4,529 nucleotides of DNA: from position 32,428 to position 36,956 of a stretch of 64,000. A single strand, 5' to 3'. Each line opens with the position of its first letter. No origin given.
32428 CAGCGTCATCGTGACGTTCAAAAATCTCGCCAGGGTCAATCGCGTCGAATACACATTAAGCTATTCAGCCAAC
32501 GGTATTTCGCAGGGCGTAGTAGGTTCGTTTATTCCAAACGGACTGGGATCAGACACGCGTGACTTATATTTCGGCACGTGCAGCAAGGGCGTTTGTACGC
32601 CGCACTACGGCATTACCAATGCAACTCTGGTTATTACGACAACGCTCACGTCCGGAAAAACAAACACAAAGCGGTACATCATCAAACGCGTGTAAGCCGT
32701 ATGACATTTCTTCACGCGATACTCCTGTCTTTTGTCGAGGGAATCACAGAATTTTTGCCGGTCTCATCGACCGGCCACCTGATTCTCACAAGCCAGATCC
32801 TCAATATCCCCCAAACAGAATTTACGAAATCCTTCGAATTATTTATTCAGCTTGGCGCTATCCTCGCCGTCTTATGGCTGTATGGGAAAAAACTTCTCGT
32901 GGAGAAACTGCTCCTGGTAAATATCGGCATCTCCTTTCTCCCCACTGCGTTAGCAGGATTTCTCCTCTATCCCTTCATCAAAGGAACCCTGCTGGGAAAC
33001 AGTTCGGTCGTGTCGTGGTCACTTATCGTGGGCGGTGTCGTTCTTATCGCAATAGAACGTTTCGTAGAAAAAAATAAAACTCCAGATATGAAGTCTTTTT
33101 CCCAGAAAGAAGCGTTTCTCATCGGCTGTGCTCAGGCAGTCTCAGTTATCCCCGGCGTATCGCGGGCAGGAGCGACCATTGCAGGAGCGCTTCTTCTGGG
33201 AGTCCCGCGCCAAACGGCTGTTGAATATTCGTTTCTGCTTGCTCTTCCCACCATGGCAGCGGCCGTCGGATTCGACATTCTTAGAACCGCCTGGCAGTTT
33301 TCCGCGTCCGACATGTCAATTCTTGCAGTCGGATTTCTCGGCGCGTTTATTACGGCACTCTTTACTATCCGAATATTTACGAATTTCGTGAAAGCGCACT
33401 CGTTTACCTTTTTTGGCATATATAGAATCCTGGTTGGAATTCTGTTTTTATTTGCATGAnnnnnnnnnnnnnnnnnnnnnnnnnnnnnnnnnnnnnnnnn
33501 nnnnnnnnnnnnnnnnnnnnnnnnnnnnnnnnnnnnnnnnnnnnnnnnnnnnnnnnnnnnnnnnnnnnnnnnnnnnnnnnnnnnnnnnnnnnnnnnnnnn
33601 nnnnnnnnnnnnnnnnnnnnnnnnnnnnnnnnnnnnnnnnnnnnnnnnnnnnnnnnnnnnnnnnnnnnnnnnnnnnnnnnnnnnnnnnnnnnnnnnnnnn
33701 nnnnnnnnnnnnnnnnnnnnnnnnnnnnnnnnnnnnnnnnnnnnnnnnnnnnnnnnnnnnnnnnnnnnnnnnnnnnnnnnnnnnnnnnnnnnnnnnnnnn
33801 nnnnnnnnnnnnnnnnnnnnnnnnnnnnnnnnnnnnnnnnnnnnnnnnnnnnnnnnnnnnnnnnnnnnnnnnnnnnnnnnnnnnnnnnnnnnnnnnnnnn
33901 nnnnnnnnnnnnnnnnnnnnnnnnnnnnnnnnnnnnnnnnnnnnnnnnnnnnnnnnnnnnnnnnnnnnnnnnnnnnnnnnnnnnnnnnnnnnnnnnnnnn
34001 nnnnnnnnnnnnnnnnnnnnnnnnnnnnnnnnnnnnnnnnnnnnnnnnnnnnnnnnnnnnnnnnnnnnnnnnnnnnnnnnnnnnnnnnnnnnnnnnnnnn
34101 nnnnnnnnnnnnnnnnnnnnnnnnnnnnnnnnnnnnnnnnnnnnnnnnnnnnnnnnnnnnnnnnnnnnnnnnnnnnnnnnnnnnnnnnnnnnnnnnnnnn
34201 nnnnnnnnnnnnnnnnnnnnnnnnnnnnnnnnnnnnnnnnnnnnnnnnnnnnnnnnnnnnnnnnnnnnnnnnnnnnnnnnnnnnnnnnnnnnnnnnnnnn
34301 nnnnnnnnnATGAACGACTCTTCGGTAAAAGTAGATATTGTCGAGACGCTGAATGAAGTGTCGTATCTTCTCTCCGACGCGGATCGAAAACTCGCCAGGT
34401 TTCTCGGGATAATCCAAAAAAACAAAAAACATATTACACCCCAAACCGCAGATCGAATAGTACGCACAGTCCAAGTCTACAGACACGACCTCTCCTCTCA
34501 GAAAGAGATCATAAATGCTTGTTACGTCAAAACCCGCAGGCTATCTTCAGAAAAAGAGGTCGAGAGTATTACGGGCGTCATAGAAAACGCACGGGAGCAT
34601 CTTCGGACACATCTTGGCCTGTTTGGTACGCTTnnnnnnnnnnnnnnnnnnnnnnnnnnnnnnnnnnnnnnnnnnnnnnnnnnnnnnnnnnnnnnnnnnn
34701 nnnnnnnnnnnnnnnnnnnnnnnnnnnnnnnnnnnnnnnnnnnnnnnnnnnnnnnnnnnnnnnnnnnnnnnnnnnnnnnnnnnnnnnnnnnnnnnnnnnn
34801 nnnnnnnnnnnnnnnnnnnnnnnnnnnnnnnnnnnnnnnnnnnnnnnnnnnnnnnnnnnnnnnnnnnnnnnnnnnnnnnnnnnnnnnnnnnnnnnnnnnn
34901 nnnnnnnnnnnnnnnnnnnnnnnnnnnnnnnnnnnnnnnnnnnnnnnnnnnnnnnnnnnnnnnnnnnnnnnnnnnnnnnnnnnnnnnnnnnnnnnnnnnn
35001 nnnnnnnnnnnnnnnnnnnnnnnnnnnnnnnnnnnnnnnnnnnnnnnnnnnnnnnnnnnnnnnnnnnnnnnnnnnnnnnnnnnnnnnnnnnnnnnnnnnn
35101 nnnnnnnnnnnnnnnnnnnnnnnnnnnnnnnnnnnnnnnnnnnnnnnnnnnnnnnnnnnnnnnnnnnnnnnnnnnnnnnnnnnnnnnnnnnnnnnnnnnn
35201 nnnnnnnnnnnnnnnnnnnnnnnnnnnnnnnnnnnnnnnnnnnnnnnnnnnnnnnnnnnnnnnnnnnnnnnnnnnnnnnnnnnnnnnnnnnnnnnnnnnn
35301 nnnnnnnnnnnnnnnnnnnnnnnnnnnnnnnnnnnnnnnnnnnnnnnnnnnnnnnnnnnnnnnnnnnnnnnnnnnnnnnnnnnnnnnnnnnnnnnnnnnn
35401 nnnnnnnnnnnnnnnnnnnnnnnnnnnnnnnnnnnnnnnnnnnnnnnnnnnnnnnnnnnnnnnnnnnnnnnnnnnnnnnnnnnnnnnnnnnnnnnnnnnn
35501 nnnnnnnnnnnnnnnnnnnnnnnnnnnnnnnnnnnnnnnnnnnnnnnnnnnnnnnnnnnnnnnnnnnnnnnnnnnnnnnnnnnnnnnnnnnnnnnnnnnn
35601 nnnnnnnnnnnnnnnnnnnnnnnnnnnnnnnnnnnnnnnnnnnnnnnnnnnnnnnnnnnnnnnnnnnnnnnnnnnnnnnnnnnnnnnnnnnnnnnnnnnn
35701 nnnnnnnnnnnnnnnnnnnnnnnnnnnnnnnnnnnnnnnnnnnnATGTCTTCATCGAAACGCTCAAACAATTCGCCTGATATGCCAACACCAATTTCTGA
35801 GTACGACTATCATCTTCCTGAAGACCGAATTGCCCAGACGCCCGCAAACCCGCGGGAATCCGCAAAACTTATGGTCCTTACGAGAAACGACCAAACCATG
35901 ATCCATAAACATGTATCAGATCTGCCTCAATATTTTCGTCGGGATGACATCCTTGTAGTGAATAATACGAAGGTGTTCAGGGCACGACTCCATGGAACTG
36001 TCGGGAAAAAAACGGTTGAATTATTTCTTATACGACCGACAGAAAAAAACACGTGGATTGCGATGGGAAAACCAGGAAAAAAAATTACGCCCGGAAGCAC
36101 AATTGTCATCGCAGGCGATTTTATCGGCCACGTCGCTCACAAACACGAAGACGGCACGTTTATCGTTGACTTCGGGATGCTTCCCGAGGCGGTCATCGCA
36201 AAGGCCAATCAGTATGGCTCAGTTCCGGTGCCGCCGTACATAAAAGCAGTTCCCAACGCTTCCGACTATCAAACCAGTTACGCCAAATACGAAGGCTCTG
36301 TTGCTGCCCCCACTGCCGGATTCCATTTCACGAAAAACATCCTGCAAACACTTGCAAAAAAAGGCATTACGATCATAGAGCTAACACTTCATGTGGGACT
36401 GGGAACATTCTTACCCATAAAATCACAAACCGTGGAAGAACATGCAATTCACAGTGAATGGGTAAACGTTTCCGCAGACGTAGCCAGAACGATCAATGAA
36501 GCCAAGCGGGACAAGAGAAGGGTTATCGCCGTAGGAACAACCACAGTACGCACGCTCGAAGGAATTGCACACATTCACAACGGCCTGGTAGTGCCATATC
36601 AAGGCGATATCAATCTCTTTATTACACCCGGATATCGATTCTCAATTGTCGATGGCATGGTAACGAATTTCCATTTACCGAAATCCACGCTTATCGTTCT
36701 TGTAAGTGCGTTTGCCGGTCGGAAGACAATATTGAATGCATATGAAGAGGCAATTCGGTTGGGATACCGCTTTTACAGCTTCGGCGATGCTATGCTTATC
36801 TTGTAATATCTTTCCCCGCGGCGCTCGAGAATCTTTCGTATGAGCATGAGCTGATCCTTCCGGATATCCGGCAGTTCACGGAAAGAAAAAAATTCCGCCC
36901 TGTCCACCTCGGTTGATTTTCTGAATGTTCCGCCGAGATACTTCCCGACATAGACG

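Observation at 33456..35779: Overlapping ATP-grasp ligase and N-terminally extended PLP-dependent gamma-family enzyme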

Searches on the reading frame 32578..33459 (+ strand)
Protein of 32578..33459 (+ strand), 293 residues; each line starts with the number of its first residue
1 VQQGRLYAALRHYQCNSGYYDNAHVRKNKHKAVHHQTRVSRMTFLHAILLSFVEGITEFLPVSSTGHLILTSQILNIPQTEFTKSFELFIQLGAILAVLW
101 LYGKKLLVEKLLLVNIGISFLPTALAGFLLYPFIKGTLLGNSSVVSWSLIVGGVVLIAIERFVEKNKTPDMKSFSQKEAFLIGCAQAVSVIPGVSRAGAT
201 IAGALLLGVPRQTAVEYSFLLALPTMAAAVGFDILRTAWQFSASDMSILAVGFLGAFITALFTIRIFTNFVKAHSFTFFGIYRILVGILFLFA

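Call 3: search_protein_families(library=pfam, proteins=[window:32578-33459:+], max_evalue=0.1)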
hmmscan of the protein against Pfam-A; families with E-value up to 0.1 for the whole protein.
window:32578-33459:+ (293 aa): 1 family
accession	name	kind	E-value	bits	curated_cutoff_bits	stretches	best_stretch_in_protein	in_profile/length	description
PF02673.24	BacA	-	1.2e-68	232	33.4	1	47-289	1-257/257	Bacitracin resistance protein BacA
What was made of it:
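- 32701..33459 (+): uppP (undecaprenyl-diphosphatase, BacA). It is the upstream gene of the same tightly packed + strand string and is context, not shown to be functionally linked. Pfam BacA 1.2e-68 (call 3).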

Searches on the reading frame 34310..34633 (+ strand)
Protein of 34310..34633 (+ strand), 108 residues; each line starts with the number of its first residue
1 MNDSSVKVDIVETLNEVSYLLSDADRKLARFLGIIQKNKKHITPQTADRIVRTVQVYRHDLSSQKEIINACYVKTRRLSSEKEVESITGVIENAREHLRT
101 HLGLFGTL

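Call 50: search_solved_structures(query=A4, max_evalue=10)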
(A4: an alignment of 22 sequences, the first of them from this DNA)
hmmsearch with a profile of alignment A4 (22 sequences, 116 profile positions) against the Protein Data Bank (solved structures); distinct sequences matched with E-value up to 10: 49.
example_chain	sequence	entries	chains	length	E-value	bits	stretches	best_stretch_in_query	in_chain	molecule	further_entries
8qad_A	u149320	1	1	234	6.9e-06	29.4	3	21-106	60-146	sc-apCC-6-LLIA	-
8a3k_UNK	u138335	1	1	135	0.00017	24.9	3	55-106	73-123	sc-apCC-4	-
9r1o_A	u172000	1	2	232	0.00025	24.4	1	16-102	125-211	sc-apCC-6-DPH-NR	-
9r1k_A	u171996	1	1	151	0.0031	20.8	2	51-103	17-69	sc-apCC-4-A7F-1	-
9r1m_A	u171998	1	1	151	0.014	18.8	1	58-101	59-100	sc-apCC-4-LMF-1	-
1s35_A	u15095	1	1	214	0.03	17.7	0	35-94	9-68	Spectrin beta chain, erythrocyte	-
9r1j_A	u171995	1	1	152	0.054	16.8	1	52-101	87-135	sc-apCC-4-NR-1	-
3hje_A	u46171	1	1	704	0.081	16.3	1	18-79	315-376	704aa long hypothetical glycosyltransferase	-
9r1n_A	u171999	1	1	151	0.12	15.7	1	54-102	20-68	sc-apCC-4-DPH-2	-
9yru_A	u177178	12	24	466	0.12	15.7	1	17-66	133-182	Cysteine--tRNA ligase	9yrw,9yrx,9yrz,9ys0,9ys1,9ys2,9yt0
5j10_A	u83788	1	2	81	0.13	15.6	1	55-105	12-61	peptide design 2L4HC2_24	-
6nvz_A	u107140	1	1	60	0.14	15.5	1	35-70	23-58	Myb family DNA-binding protein shaqkyf family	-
3tnu_B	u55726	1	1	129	0.15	15.4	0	53-99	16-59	Keratin, type II cytoskeletal 5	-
9cu8_A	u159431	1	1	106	0.23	14.8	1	40-116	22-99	TNFR2_mb1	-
2diw_A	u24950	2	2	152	0.26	14.7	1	30-104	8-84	Putative RNA-binding protein 16 | SR-related and CTD-associated factor 8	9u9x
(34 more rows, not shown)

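Call 51: search_protein_families(library=pfam, alignment_id=A4, max_evalue=10)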
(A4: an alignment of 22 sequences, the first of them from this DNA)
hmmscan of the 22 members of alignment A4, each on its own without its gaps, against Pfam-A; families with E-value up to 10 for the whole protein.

A. member 1, seq(108 aa): 1 family
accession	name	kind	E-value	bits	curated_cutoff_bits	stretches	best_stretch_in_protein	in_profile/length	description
PF16770.11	RTT107_BRCT_5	-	0.081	13.2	27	1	6-75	16-85/100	Regulator of Ty1 transposition protein 107 BRCT domain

B. families by the number of members that match (of 22 scanned): 49 families (the first 25 are shown)
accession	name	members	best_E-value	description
PF06009.19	Laminin_II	2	0.0087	Laminin Domain II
PF16566.10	CREPT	2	0.0091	Cell-cycle alteration and expression-elevated protein in tumour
PF04513.17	Baculo_PEP_C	2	0.038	Baculovirus polyhedron envelope protein, PEP, C terminus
PF16770.11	RTT107_BRCT_5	2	0.081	Regulator of Ty1 transposition protein 107 BRCT domain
PF16331.10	TolA_bind_tri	1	0.0013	TolA binding protein trimerisation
PF14171.11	SpoIISA_toxin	1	0.0019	Toxin SpoIISA, type II toxin-antitoxin system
PF10456.14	BAR_3_WASP_bdg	1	0.0021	WASP-binding domain of Sorting nexin protein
PF17107.11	SesA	1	0.0023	N-terminal domain on NACHT_NTPase and P-loop NTPases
PF14712.11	Snapin_Pallidin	1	0.0038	Snapin/Pallidin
PF02022.25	Integrase_Zn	1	0.0054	Integrase Zinc binding domain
PF16486.11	ArgoN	1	0.011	N-terminal domain of argonaute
PF20936.3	GCIP_C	1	0.014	Grap2 and cyclin-D-interacting, C-terminal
PF19745.5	FUT8_N_cat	1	0.014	Alpha-(1,6)-fucosyltransferase N- and catalytic domains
PF05659.16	RPW8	1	0.016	Arabidopsis broad-spectrum mildew resistance protein RPW8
PF08753.17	NikR_C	1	0.018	NikR C terminal nickel binding domain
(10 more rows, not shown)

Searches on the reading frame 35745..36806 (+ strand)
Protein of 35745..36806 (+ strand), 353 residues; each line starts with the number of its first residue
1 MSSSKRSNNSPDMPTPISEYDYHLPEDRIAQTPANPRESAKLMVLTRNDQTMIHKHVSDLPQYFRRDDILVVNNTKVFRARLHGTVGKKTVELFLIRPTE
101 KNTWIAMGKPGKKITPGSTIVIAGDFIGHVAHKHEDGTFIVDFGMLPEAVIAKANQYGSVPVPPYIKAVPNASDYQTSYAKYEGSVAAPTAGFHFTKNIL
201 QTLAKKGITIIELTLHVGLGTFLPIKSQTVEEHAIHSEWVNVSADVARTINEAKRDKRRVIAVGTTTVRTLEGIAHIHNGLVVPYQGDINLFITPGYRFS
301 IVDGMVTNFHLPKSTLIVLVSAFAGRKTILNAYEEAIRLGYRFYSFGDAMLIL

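Call 3: search_protein_families(library=pfam, proteins=[window:35745-36806:+], max_evalue=0.1)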
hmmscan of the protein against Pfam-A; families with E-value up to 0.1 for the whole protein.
window:35745-36806:+ (353 aa): 1 family
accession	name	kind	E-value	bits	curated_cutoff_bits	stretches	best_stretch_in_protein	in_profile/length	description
PF02547.20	Queuosine_synth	-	2.8e-122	408.3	25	1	18-352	2-322/322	Queuosine biosynthesis protein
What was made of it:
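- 35781..36806 (+): queA (S-adenosylmethionine:tRNA ribosyltransferase-isomerase). It is the downstream gene, starting 1 nt after the PLP stop, and is context only. Pfam Queuosine_synth 2.8e-122 (call 3).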
